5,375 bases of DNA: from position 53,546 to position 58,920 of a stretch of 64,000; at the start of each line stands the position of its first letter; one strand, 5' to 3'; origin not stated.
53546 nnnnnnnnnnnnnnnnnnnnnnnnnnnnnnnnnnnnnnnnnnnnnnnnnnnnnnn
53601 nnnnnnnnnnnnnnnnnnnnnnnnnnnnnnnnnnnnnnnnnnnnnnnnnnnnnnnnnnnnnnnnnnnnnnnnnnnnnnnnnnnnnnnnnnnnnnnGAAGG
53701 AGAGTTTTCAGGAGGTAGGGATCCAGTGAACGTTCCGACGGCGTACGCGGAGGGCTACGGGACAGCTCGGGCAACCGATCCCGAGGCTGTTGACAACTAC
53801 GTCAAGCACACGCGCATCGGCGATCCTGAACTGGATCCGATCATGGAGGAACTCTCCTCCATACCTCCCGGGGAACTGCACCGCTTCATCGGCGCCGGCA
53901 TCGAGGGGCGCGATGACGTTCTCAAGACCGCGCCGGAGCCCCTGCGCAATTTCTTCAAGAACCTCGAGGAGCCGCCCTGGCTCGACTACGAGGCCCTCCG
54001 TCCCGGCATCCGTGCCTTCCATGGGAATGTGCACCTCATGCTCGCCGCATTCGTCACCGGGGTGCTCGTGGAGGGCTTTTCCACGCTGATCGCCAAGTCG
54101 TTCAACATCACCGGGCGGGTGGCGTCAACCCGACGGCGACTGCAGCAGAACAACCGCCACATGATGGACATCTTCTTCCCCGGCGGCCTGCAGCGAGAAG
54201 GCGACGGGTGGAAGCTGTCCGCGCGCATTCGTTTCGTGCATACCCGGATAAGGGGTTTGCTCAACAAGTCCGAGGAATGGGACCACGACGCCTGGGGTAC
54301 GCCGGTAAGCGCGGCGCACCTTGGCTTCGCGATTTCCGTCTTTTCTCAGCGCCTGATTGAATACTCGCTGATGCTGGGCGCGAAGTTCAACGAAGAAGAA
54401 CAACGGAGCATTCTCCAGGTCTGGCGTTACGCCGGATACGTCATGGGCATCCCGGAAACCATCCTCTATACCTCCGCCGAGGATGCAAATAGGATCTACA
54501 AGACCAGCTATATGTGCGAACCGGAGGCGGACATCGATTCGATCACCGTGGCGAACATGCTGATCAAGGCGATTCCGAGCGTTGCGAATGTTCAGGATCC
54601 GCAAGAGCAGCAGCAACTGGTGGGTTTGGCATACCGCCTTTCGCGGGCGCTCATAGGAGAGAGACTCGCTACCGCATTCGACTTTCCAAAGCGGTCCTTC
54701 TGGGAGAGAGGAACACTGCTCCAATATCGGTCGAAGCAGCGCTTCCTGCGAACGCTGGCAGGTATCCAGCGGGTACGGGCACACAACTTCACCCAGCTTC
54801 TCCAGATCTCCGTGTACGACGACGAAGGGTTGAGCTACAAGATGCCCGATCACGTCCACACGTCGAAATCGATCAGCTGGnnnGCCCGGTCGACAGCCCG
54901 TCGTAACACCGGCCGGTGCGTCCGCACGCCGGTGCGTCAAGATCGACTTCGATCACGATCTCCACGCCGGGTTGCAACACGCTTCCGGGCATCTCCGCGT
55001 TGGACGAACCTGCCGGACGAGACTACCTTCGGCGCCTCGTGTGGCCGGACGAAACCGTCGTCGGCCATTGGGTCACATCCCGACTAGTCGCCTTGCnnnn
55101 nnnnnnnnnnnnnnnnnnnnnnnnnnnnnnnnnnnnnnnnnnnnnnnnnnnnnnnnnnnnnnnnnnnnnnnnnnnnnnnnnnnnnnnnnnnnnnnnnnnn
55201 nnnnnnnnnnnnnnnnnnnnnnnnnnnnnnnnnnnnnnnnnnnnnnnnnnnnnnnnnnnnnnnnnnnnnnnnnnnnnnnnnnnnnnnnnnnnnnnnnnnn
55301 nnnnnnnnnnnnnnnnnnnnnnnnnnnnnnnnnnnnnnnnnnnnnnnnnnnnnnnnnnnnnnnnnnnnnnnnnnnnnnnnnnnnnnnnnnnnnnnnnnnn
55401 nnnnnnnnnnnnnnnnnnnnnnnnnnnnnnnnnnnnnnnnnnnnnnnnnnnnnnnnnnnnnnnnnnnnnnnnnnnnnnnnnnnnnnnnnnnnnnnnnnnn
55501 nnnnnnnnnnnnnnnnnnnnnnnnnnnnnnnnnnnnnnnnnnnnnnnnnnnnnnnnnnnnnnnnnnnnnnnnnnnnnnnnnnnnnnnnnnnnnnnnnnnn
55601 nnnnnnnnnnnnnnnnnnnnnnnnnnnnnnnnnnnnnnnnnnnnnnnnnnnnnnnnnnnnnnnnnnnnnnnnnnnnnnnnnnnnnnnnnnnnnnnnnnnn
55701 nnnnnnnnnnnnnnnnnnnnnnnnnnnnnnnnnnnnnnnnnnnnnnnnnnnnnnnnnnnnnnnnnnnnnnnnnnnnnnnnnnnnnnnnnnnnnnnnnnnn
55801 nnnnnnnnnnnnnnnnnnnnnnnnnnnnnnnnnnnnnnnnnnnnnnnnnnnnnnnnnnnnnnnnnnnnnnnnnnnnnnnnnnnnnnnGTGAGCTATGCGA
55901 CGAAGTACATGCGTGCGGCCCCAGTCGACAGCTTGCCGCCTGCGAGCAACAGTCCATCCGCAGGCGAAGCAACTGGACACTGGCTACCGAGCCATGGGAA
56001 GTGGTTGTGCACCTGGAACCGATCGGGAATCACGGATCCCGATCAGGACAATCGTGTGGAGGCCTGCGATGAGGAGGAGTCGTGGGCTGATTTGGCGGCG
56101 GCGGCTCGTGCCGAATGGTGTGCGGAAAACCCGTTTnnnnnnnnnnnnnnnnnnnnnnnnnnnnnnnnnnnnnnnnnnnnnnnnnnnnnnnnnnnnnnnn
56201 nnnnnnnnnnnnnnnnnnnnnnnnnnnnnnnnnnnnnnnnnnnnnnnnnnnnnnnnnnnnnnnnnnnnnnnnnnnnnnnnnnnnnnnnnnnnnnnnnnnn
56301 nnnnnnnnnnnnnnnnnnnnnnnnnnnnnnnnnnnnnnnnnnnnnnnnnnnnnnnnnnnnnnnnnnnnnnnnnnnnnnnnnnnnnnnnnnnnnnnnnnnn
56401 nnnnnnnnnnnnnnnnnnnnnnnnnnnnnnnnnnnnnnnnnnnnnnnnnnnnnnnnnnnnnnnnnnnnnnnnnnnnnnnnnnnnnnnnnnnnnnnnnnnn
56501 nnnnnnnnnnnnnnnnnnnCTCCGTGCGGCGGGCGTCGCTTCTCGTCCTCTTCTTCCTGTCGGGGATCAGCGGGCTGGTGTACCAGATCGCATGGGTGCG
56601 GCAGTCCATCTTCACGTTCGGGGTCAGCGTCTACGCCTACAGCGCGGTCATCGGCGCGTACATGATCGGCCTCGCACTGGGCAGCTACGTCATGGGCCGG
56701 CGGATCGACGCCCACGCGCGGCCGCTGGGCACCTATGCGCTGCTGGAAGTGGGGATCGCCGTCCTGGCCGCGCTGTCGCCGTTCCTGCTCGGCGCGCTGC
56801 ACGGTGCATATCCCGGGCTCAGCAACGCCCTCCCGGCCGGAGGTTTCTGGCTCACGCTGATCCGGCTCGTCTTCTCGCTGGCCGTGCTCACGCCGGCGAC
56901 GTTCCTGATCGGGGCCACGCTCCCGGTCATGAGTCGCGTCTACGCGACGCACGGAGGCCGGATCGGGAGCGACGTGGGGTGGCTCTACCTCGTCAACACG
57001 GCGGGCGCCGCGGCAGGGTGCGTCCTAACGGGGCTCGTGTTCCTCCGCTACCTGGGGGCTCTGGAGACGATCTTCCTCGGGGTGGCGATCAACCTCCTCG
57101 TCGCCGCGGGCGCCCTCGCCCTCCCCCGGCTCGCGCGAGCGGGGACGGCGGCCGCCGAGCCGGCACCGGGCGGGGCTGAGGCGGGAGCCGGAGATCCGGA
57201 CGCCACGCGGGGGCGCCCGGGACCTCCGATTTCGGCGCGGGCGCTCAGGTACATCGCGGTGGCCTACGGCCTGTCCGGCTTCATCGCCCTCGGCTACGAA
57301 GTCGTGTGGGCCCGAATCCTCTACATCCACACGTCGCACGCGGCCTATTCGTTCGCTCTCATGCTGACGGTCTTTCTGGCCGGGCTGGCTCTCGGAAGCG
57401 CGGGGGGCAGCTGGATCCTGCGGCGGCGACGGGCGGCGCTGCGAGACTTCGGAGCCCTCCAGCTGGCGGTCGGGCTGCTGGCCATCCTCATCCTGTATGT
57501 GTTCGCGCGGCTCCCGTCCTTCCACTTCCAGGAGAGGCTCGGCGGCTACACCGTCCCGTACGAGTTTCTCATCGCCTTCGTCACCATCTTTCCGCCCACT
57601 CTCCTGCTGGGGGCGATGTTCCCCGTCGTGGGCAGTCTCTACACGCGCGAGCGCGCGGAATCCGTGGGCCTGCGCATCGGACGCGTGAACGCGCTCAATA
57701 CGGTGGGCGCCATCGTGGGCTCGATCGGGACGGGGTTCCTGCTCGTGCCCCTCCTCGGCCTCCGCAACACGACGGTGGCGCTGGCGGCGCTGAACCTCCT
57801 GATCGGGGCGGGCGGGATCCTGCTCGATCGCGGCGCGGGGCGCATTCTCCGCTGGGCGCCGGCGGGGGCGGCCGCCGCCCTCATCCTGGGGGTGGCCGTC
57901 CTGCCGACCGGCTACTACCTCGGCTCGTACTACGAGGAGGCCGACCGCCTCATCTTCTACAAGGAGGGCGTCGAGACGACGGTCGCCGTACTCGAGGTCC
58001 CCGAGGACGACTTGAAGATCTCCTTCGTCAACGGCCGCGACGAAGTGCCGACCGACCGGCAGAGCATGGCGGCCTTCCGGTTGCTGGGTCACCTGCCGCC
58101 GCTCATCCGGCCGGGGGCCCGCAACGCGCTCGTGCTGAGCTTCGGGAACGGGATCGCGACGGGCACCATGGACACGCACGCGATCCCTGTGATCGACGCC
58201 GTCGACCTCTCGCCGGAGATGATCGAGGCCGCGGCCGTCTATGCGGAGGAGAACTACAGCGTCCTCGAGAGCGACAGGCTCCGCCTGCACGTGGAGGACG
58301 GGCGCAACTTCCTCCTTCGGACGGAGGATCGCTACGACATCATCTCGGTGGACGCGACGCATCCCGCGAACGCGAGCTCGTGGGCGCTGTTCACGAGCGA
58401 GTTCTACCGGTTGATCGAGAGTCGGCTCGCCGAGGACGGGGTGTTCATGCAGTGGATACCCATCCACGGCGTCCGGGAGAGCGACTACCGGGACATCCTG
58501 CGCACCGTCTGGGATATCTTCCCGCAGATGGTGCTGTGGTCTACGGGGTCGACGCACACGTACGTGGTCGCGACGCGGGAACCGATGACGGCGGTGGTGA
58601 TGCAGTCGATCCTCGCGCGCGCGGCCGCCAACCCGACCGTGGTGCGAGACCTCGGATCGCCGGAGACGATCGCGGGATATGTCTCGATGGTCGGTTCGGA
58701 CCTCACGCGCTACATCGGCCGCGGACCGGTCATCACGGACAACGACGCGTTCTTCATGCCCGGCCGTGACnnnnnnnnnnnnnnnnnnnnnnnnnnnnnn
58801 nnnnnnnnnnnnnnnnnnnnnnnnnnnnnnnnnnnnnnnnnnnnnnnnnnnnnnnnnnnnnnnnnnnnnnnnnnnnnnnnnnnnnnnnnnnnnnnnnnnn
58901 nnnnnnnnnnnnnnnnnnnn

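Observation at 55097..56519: Three-gene cassette: unknown 258-aa protein + small acidic protein + MazF/PemK toxin (candidate tripartite TA/defence system)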

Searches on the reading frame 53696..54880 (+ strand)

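Call 4: search_protein_families(library=pfam, proteins=[window:53696-54880:+], max_evalue=1)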
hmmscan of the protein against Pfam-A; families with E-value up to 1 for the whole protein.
window:53696-54880:+ (395 aa): 1 family
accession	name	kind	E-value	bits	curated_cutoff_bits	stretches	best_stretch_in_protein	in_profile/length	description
PF09995.15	MPAB_Lcp_cat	-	2.6e-20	73.9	23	1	108-352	3-230/231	ER-bound oxygenase mpaB/B'/Rubber oxygenase, catalytic domain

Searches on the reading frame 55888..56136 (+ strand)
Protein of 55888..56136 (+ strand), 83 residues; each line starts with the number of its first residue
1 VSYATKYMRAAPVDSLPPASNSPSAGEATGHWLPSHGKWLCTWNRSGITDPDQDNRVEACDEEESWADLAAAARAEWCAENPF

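Call 4: search_protein_families(library=pfam, proteins=[window:55888-56136:+], max_evalue=1)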
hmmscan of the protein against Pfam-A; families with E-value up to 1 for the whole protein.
window:55888-56136:+ (83 aa): 0 families

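Call 5: search_protein_families(library=ncbifam, proteins=[window:55888-56136:+], max_evalue=1)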
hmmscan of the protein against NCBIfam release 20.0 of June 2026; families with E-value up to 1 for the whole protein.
window:55888-56136:+ (83 aa): 0 families

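Call 6: search_protein_families(library=padloc, proteins=[window:55888-56136:+], max_evalue=1)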
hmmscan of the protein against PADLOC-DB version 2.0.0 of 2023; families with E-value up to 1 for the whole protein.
window:55888-56136:+ (83 aa): 0 families

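Call 11: find_homologous_proteins(query=window:55888-56136:+, max_evalue=0.01)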
Query window:55888-56136:+ (83 aa): 1 proteins with E <= 0.01 among 2 candidates.
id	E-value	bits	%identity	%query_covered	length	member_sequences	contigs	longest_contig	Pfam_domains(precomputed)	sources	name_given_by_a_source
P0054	1.1e-49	184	99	100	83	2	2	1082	-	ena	-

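Call 46: find_homologous_proteins(query=A5, max_evalue=0.1)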
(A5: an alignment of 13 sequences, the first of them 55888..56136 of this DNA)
Query A5 (13 sequences) (83 aa, profile of the alignment): 54 proteins with E <= 0.1 among 700 candidates.
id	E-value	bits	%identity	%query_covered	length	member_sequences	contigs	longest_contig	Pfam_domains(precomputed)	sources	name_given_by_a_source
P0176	2.0e-20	91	37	23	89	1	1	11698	-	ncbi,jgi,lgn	-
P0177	2.0e-19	88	42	23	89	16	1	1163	-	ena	-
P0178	1.6e-18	85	42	23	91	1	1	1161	-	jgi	-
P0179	3.8e-18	84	29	58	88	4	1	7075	-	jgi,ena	-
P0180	6.1e-18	83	37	42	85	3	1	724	-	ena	-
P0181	9.9e-18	83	29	58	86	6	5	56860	-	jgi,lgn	jgi:hypothetical protein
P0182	1.8e-17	82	39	22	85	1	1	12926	-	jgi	jgi:hypothetical protein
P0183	2.6e-17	81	37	42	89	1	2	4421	-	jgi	-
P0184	5.5e-17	80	30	57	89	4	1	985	-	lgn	-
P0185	5.8e-17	80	42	23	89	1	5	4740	-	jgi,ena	jgi:hypothetical protein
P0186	7.9e-17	80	31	58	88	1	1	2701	-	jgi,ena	-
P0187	1.6e-16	79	37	23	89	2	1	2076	-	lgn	-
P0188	2.5e-16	78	31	58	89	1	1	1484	-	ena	-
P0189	3.4e-16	78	39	22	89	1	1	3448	-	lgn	-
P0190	4.0e-16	77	29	58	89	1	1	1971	-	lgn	-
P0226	6.9e-5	41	44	22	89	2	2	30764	-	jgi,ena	-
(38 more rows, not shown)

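Call 47: find_encoding_contigs(protein=P0181, flank=8000, max_places=3)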
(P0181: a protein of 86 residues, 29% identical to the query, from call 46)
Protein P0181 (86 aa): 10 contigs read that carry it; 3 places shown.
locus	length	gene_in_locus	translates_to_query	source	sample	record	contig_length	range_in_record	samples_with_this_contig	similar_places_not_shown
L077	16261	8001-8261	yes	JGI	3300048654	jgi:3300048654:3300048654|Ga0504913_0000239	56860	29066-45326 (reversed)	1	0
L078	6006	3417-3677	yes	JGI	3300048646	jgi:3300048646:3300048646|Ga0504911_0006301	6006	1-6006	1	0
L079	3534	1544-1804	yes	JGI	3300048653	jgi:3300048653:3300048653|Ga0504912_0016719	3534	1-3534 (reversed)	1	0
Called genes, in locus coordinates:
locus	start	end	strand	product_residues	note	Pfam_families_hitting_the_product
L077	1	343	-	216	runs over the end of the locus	PF13241:NAD_binding_7, PF14824:Sirohm_synth_M (weak)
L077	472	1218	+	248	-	PF18928:DUF5677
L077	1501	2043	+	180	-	PF05683:Fumerase_C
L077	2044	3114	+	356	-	PF06071:YchF-GTPase_C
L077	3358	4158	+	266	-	PF05096:Glu_cyclase_2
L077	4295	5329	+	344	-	PF08240:ADH_N, PF16912:Glu_dehyd_C, PF00107:ADH_zinc_N, PF13602:ADH_zinc_N_2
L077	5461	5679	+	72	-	-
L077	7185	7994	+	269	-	-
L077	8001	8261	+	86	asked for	-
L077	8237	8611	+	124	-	PF02452:PemK_toxin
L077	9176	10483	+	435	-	PF00994:MoCF_biosynth, PF18146:CinA_KH, PF02464:CinA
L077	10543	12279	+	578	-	PF05157:MshEN, PF00437:T2SSE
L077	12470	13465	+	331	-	PF00437:T2SSE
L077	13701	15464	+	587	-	PF05157:MshEN, PF00437:T2SSE, PF13604:AAA_30 (faint)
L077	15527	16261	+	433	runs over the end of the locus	PF28597:T2SSF_N, PF00482:T2SSF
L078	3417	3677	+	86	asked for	-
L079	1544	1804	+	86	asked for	-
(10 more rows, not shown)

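Call 48: find_encoding_contigs(protein=P0226, flank=8000, max_places=2)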
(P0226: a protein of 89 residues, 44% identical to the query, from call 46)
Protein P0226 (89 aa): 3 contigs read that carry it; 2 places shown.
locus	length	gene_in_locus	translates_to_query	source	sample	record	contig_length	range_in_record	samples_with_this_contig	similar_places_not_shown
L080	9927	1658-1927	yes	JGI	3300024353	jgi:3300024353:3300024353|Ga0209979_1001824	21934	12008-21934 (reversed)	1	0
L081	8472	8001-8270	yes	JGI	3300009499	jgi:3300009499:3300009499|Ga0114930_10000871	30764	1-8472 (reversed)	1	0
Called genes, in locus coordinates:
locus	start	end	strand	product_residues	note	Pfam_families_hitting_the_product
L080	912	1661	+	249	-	-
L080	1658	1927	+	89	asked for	-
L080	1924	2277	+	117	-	PF02452:PemK_toxin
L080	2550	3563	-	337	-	-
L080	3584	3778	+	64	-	-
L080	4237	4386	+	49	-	-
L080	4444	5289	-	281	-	PF01063:Aminotran_4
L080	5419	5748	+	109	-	PF00829:Ribosomal_L21p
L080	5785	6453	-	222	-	PF13241:NAD_binding_7, PF14824:Sirohm_synth_M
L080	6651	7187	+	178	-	PF05683:Fumerase_C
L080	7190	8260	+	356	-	PF06071:YchF-GTPase_C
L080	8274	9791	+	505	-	PF07221:GlcNAc_2-epim (faint), PF06917:Pectate_lyase_2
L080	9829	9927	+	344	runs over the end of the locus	PF08240:ADH_N, PF16912:Glu_dehyd_C, PF00107:ADH_zinc_N, PF13602:ADH_zinc_N_2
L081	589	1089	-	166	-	PF11536:DUF3226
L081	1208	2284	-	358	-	PF02463:SMC_N, PF13175:AAA_15, PF13476:AAA_23, PF13304:AAA_21, PF13175:AAA_15 (weak)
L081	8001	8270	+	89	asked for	-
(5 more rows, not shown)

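Call 65: predict_structure(alignment_id=A6)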
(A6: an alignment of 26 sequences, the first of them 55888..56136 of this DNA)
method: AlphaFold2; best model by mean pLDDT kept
length: 83 residues; sequences in the alignment: 26
mean_pLDDT: 55.7   pTM: 0.26
mean pLDDT of the five models: 55.7, 53.4, 53.3, 52.7, 51.8
residues with pLDDT >= 90: 0; 70-90: 15; 50-70: 29; < 50: 39
segments of 3 or more residues with pLDDT < 50: 1-12, 17-27, 46-60
pLDDT, mean of each block of 10 residues (from residue 1): 40 47 49 65 51 46 65 80 65
secondary structure, 60 per line:
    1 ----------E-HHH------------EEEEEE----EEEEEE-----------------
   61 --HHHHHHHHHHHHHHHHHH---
elements in order: E28-33 E38-43 H63-80

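Call 81: search_protein_families(library=ncbifam, proteins=[L080:912-1658:+], max_evalue=10)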
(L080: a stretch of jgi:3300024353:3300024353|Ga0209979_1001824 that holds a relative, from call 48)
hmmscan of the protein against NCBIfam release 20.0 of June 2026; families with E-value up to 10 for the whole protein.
L080:912-1658:+ (249 aa): 0 families

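Call 95: search_protein_families(library=phrogs, proteins=[window:55888-56136:+], max_evalue=0.1)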
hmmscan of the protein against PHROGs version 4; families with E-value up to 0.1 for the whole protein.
window:55888-56136:+ (83 aa): 0 families

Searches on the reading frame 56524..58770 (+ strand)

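Call 4: search_protein_families(library=pfam, proteins=[window:56524-58770:+], max_evalue=1)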
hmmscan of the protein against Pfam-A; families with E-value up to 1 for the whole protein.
window:56524-58770:+ (749 aa): 3 families
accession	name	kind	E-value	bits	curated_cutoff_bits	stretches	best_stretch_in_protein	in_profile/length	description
PF01564.23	Spermine_synth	-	5e-16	59.2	22.9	1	519-667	6-154/186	Spermine/spermidine synthase domain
PF13649.12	Methyltransf_25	-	0.0032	18.6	27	1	539-631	5-93/97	Methyltransferase domain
PF05430.17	Methyltransf_30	-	0.0082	16.5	22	1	582-643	29-88/124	S-adenosyl-L-methionine-dependent methyltransferase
